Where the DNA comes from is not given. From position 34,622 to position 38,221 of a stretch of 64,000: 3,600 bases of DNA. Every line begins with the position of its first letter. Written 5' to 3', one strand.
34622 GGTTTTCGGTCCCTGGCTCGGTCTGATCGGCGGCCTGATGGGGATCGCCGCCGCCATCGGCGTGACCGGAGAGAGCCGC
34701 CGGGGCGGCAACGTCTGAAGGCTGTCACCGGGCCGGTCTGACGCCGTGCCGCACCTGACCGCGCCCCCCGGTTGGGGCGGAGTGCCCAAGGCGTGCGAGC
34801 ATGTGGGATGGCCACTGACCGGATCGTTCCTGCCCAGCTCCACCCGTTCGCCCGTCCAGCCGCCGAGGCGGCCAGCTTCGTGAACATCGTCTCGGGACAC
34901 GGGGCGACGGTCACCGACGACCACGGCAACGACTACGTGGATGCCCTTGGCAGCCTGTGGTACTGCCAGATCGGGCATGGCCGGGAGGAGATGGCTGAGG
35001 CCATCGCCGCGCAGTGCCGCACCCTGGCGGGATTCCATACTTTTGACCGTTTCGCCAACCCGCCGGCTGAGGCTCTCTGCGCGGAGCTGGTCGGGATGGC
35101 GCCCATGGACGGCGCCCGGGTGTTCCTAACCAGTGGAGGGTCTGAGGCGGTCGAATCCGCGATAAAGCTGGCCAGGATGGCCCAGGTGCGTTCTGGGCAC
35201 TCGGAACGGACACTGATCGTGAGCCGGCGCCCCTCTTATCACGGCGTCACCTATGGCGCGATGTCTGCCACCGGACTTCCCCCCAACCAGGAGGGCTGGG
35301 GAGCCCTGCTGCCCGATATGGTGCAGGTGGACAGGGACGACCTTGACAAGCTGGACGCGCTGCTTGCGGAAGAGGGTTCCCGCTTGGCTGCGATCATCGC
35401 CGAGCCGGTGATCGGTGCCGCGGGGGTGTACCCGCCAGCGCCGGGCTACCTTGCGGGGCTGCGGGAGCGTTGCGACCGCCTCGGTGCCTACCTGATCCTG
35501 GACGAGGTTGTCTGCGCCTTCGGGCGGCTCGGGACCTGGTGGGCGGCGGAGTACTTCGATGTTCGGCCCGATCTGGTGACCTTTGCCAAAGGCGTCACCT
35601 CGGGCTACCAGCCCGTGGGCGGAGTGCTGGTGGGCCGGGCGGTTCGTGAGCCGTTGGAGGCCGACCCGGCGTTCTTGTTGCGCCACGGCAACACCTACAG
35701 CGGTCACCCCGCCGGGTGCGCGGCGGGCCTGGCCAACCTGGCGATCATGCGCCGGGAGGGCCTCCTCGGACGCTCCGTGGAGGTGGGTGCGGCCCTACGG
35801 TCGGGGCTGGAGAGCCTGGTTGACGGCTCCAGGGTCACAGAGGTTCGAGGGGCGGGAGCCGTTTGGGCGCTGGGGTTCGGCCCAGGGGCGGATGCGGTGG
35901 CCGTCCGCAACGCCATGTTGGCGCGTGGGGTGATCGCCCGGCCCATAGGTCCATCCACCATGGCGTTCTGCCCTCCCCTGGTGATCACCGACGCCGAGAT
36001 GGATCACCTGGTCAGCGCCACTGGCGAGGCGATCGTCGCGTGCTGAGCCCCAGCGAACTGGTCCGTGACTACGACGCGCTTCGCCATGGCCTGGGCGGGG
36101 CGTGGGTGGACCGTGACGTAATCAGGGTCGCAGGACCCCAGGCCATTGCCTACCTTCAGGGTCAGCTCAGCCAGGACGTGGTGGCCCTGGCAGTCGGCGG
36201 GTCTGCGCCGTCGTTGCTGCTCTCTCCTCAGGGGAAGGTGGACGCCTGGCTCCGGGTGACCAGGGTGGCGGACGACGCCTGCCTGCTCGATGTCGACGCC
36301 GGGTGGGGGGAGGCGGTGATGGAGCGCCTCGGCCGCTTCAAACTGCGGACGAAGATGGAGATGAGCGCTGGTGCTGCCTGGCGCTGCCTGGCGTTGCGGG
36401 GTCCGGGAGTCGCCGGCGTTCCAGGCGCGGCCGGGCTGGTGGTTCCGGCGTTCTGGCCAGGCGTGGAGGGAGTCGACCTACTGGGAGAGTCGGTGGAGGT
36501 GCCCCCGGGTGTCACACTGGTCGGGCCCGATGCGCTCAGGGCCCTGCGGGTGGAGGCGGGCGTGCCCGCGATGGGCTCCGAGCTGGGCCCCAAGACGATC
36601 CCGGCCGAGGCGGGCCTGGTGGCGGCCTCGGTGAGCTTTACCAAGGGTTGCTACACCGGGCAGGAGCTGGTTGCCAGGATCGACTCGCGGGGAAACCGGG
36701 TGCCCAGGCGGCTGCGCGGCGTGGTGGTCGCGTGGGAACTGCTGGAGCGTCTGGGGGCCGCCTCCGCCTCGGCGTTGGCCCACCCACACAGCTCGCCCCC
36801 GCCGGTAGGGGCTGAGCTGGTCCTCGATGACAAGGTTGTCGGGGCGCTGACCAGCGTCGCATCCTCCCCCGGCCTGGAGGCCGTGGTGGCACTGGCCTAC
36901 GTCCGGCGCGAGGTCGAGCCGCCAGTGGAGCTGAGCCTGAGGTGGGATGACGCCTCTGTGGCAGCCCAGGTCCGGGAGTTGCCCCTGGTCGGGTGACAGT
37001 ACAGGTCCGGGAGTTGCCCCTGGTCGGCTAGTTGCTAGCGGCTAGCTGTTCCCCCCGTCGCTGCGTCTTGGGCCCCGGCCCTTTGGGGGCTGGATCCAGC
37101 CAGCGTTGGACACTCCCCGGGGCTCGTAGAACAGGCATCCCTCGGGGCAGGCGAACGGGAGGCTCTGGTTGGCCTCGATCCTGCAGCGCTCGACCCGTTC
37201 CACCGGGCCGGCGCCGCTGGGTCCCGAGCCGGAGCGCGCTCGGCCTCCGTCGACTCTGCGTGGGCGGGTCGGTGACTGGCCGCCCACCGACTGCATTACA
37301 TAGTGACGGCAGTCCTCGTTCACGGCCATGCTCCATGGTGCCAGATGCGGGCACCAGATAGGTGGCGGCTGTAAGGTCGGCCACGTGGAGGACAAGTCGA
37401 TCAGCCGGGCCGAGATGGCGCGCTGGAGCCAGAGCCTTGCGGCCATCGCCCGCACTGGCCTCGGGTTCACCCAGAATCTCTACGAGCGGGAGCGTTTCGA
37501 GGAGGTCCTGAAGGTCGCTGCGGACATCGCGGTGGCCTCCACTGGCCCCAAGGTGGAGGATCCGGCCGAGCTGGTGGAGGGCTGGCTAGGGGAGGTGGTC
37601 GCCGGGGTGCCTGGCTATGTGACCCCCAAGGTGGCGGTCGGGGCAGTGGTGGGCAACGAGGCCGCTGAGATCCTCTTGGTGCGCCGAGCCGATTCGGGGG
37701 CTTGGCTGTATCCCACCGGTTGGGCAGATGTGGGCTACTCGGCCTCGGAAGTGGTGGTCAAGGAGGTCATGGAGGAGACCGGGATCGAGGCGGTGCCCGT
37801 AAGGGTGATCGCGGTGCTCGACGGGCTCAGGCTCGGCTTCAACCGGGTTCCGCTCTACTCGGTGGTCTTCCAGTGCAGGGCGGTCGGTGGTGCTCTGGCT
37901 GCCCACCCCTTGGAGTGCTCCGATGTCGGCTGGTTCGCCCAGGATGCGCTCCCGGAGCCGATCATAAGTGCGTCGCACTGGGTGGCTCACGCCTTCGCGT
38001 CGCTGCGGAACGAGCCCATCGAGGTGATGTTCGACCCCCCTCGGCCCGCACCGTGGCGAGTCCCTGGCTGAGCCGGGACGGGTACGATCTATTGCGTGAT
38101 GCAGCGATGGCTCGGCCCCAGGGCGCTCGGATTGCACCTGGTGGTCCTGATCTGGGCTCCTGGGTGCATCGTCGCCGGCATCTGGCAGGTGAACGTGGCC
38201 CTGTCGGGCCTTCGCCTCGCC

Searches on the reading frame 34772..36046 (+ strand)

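Call 14: search_protein_families(library=pfam, proteins=[window:34772-36046:+], max_evalue=0.001)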
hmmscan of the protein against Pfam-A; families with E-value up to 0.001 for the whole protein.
window:34772-36046:+ (424 aa): 1 family
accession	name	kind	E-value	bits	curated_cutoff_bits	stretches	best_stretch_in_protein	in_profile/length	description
PF00202.27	Aminotran_3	-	1.1e-83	281.6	30.5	1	34-416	8-398/403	Aminotransferase class-III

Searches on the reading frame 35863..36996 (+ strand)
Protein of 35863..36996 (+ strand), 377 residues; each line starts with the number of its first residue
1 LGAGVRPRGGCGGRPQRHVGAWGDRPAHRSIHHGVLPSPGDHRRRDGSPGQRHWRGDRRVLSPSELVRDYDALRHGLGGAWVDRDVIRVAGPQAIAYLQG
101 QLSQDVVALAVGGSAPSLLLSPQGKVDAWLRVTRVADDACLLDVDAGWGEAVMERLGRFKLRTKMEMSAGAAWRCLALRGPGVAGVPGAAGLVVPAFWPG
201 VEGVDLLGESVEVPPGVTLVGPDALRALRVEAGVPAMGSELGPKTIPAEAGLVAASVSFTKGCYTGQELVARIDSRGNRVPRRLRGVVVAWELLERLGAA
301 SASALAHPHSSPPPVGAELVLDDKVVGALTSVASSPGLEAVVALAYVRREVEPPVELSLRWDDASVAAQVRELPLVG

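Call 14: search_protein_families(library=pfam, proteins=[window:35863-36996:+], max_evalue=0.001)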
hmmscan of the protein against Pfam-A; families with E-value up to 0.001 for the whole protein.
window:35863-36996:+ (377 aa): 2 families
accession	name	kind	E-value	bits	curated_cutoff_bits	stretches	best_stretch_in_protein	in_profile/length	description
PF01571.26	GCV_T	-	3.2e-14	53.3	25.6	2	86-184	50-149/255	Aminomethyltransferase folate-binding domain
PF08669.17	GCV_T_C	-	3.4e-07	30.5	25.9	1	314-375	15-78/80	Glycine cleavage T-protein C-terminal barrel domain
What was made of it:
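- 35863..36996 (+): YgfZ/CAF17-like folate-binding protein implicated in 4Fe-4S assembly or repair, convergent with ORF B. The start is uncertain because the longest ORF overlaps the upstream aminotransferase. Pfam GCV_T and GCV_T_C (call 14).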

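Call 53: search_protein_families(library=ncbifam, proteins=[window:35863-36996:+], max_evalue=0.00001)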
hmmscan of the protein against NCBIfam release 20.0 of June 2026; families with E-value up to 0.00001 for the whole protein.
window:35863-36996:+ (377 aa): 6 families
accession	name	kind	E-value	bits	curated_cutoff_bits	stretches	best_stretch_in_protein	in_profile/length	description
TIGR03317.2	CAF17_like_YgfZ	equivalog_domain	9.3e-19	67.9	49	1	226-350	2-112/113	CAF17-like 4Fe-4S cluster assembly/insertion protein YgfZ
NF001567.0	PRK00389.1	subfamily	1.4e-15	57.2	300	1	212-376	214-353/359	glycine cleavage system aminomethyltransferase GcvT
NF007110.0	PRK09559.1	equivalog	3.8e-12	45.8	219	1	226-278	190-243/327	tRNA-modifying protein YgfZ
NF010093.0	PRK13579.1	equivalog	8.3e-12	44.6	459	0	214-376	218-364/371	glycine cleavage system aminomethyltransferase GcvT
TIGR00528.1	gcvT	equivalog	9.4e-11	41.2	235.85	1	213-352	214-335/362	glycine cleavage system aminomethyltransferase GcvT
NF053776.1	TmaoDeMthMsil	equivalog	9e-09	34.4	1100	1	214-347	609-721/763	trimethylamine N-oxide demethylase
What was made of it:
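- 35863..36996 (+): NCBIfam TIGR03317 at 67.9 bits, above the 49-bit cutoff (call 53).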

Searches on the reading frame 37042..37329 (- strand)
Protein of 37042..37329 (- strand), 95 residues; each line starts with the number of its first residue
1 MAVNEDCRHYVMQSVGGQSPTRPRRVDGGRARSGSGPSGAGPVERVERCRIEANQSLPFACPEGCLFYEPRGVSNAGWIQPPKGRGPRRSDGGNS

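Call 4: search_protein_families(library=pfam, proteins=[window:37042-37329:-], max_evalue=1)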
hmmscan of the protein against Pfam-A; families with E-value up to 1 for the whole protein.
window:37042-37329:- (95 aa): 0 families

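Call 5: search_protein_families(library=ncbifam, proteins=[window:37042-37329:-], max_evalue=1)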
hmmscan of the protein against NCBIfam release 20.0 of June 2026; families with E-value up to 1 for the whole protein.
window:37042-37329:- (95 aa): 0 families

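Call 8: find_homologous_proteins(query=window:37042-37329:-, max_evalue=0.001)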
Query window:37042-37329:- (95 aa): 195 proteins with E <= 0.001 among 205 candidates; the best 120 are listed.
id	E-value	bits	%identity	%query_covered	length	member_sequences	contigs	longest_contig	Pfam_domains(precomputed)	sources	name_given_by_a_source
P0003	3.5e-56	206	99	98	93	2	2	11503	-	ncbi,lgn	ncbi:MAG: hypothetical protein ACRDX8_10510 [Acidimicrobiales bacterium]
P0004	2.7e-25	107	63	88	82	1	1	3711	-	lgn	-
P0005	4.5e-25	106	63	91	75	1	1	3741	-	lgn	-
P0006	2.9e-23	100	58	87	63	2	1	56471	-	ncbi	ncbi:MAG: hypothetical protein ACRDY2_10725 [Acidimicrobiales bacterium]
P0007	3.5e-23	100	56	89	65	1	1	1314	-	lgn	-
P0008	5.6e-22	96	60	85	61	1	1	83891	-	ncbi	-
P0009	9.9e-22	95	61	88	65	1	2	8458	-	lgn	-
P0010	5.8e-21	93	55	93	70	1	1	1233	-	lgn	-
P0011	2.6e-20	91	54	89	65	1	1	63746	-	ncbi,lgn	-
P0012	6.7e-19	86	49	88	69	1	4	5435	-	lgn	-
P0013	1.5e-18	85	49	82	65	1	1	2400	-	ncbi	ncbi:MAG: hypothetical protein ACRD0J_18980 [Acidimicrobiales bacterium]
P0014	1.7e-18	85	52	96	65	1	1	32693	-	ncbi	ncbi:MAG: hypothetical protein ACRD0L_02900 [Acidimicrobiales bacterium]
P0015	4.6e-18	83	52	89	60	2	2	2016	-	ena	-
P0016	1.3e-17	82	52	96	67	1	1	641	-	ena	-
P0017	1.5e-17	82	48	94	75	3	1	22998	-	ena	-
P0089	6.0e-14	70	46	87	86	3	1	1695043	-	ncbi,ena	-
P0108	3.7e-13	68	43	85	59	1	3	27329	-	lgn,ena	-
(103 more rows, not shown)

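Call 49: predict_structure(alignment_id=A3)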
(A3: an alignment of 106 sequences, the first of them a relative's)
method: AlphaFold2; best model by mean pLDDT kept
length: 63 residues; sequences in the alignment: 106
mean_pLDDT: 47.3   pTM: 0.18
mean pLDDT of the five models: 47.3, 43.4, 43.1, 42.7, 41.0
residues with pLDDT >= 90: 0; 70-90: 0; 50-70: 11; < 50: 52
segments of 3 or more residues with pLDDT < 50: 1-7, 9-16, 20-27, 29-31, 33-38, 42-50, 52-58, 61-63
pLDDT, mean of each block of 10 residues (from residue 1): 45 48 48 49 47 48 44
secondary structure, 60 per line:
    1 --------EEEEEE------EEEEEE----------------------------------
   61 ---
elements in order: E9-14 E21-26

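Call 68: find_encoding_contigs(protein=P0108, flank=6000, max_places=2)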
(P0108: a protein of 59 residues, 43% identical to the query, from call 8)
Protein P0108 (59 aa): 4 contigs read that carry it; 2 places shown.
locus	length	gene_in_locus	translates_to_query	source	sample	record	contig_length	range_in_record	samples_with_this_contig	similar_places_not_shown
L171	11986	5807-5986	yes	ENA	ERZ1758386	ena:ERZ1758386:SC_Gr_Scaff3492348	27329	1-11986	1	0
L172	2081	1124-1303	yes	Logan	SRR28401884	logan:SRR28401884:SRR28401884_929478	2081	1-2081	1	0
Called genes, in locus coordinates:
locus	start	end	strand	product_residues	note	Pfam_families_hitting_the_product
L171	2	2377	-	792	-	?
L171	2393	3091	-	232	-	PF12535:Nudix_N (weak), PF00293:NUDIX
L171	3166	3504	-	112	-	PF00543:P-II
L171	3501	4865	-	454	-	PF00909:Ammonium_transp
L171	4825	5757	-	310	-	PF08241:Methyltransf_11 (faint), PF01555:N6_N4_Mtase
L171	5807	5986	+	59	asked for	-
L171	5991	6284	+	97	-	-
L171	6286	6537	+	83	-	PF09383:NIL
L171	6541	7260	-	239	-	PF00005:ABC_tran, PF13304:AAA_21 (faint)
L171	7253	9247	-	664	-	PF02653:BPD_transp_2, PF00005:ABC_tran, PF13476:AAA_23 (weak), PF13304:AAA_21 (faint), PF12399:BCA_ABC_TP_C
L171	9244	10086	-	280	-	PF02653:BPD_transp_2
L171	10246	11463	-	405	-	PF13433:Peripla_BP_5, PF13458:Peripla_BP_6, PF01094:ANF_receptor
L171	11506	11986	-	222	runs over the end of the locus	PF06778:Chlor_dismutase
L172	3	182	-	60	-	?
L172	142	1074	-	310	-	PF08241:Methyltransf_11 (faint), PF01555:N6_N4_Mtase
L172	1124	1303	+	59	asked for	-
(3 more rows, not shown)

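Call 69: find_encoding_contigs(protein=P0089, flank=6000, max_places=1)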
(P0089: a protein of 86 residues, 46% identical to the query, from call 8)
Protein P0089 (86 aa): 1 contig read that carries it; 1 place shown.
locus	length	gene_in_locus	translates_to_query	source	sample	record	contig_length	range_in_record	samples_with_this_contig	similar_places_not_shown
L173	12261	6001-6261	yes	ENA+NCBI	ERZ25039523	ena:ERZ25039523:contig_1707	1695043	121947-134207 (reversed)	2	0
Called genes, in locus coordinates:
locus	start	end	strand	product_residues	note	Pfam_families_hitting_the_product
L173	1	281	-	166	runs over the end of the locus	PF04138:GtrA_DPMS_TM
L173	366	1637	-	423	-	PF00285:Citrate_synt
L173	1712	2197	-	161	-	PF13673:Acetyltransf_10, PF00583:Acetyltransf_1, PF13508:Acetyltransf_7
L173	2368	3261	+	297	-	PF09754:PAC2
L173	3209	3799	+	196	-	-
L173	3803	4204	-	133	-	PF00293:NUDIX (weak)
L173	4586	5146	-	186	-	PF02852:Pyr_redox_dim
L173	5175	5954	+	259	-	-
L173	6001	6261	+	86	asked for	-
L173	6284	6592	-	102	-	-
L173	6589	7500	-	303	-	-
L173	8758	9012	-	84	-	PF06778:Chlor_dismutase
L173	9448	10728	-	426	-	PF00118:Cpn60_TCP1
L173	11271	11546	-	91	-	PF02597:ThiS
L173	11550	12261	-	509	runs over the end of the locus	-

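Call 71: search_solved_structures(query=A3, max_evalue=10, show_alignments=2)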
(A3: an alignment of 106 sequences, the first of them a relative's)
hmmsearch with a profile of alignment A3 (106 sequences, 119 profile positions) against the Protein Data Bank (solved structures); distinct sequences matched with E-value up to 10: 0.

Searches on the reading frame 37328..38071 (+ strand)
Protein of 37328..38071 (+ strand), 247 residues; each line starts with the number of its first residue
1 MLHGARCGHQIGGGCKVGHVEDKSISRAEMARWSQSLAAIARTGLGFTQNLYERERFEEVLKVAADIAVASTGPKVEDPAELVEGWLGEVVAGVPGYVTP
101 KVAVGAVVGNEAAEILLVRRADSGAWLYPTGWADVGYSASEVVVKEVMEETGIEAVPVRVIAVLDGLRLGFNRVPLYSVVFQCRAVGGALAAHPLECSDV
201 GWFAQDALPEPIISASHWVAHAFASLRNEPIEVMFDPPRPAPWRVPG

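Call 14: search_protein_families(library=pfam, proteins=[window:37328-38071:+], max_evalue=0.001)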
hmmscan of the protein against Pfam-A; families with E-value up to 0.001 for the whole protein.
window:37328-38071:+ (247 aa): 2 families
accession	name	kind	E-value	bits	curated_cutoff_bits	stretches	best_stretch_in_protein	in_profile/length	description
PF00293.34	NUDIX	-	4.8e-12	46.5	21.1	1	100-209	2-120/134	NUDIX domain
PF12535.13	Nudix_N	-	1.4e-09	37.9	27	1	30-77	3-50/56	Hydrolase of X-linked nucleoside diphosphate N terminal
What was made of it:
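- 37328..38071 (+): NUDIX hydrolase with an Nudix_N domain, divergent from ORF B. Its true start is probably ATG 37412. Pfam NUDIX and Nudix_N (call 14).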
